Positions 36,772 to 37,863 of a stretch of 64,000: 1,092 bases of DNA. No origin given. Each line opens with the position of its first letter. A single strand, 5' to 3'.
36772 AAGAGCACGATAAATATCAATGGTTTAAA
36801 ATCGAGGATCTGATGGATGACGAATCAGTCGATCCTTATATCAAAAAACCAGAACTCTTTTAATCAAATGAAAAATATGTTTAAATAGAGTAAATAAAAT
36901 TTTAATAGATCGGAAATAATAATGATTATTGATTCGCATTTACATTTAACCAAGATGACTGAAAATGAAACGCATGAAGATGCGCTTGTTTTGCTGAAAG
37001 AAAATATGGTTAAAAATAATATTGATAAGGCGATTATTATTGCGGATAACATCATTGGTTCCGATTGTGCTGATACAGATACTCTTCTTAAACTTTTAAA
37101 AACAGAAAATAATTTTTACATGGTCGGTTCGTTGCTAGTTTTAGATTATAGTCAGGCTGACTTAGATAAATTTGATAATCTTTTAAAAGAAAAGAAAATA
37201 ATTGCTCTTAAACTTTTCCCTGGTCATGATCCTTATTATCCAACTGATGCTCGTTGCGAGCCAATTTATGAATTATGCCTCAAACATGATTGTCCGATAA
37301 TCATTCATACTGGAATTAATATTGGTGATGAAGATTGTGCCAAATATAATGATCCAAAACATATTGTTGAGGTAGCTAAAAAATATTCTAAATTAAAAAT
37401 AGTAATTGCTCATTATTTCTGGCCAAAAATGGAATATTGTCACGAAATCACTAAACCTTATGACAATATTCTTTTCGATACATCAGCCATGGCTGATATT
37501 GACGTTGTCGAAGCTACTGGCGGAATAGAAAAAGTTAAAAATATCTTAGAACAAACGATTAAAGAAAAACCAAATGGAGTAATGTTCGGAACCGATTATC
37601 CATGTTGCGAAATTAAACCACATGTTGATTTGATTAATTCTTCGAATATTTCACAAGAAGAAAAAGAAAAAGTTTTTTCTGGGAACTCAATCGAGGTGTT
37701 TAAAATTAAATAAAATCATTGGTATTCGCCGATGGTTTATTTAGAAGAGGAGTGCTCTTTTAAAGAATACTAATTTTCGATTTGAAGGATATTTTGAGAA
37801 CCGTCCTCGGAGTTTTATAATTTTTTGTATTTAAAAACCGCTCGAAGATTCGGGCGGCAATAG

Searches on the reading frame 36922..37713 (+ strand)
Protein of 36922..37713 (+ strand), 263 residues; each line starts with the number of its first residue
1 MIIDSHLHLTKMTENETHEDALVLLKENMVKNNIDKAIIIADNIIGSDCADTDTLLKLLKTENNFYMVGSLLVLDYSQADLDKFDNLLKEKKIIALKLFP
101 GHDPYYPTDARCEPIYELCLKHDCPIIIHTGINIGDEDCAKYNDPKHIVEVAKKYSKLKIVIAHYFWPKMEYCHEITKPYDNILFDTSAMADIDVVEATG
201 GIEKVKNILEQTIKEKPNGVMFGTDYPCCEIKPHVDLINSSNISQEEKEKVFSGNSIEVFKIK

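Call 38: search_protein_families(library=pfam, max_evalue=0.001, proteins=[window:36922-37713:+])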
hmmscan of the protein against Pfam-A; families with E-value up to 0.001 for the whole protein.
window:36922-37713:+ (263 aa): 2 families
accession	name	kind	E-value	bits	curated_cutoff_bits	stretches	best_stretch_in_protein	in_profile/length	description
PF04909.20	Amidohydro_2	-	1.9e-21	77.5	26.4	1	81-261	95-288/289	Amidohydrolase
PF01026.27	TatD_DNase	-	3.2e-06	27.2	27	1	3-179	1-168/253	TatD related DNase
